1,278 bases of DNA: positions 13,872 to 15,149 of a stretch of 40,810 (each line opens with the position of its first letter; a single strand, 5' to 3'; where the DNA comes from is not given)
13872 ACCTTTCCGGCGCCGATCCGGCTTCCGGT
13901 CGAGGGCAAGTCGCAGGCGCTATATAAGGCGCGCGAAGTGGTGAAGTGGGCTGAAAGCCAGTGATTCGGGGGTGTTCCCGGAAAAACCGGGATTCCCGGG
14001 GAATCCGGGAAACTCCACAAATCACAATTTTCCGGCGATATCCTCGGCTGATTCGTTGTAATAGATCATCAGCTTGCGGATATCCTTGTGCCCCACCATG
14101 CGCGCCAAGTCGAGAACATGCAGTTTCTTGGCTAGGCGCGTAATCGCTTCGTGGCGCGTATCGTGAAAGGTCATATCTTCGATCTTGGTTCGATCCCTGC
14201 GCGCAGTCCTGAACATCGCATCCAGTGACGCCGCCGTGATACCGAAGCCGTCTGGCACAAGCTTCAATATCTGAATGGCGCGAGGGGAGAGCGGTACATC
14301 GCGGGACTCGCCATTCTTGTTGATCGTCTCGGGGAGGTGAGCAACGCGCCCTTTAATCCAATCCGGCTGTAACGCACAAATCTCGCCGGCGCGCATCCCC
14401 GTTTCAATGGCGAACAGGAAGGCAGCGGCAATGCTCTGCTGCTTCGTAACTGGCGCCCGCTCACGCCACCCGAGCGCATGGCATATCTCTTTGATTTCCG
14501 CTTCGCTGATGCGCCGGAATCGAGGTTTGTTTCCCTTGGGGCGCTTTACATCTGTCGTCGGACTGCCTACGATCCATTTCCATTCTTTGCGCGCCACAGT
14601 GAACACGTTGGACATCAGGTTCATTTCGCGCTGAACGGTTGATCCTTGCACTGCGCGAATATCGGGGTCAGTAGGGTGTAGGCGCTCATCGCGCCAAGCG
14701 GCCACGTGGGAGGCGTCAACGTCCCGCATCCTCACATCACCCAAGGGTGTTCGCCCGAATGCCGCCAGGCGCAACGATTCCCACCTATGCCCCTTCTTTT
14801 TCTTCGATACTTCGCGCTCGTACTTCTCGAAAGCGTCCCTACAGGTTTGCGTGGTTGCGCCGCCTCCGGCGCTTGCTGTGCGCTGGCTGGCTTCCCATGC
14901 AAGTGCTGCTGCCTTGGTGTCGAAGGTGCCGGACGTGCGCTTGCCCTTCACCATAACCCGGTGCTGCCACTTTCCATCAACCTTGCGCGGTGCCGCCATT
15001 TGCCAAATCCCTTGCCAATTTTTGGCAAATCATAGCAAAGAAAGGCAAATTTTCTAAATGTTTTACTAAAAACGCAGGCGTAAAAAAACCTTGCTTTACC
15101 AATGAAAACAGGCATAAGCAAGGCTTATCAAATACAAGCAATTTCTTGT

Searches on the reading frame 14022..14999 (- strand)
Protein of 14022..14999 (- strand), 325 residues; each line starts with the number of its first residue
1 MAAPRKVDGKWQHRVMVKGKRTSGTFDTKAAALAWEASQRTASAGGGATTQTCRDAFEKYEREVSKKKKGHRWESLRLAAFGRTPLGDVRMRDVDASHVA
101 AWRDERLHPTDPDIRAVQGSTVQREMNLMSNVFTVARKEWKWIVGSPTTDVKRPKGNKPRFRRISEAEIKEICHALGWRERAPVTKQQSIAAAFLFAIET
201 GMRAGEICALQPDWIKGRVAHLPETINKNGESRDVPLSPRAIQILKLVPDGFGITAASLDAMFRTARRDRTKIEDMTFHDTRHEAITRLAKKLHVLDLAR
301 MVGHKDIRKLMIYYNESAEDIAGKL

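Call 90: search_protein_families(library=phrogs, proteins=[window:14022-14999:-], max_evalue=0.00001)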
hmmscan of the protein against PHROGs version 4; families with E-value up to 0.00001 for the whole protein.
window:14022-14999:- (325 aa): 2 families
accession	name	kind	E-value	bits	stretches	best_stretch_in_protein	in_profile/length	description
phrog_1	-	integration and excision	4.6e-56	192.3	1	7-317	120-436/611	integrase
phrog_216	-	integration and excision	6.3e-27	95.4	1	121-320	13-228/301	integrase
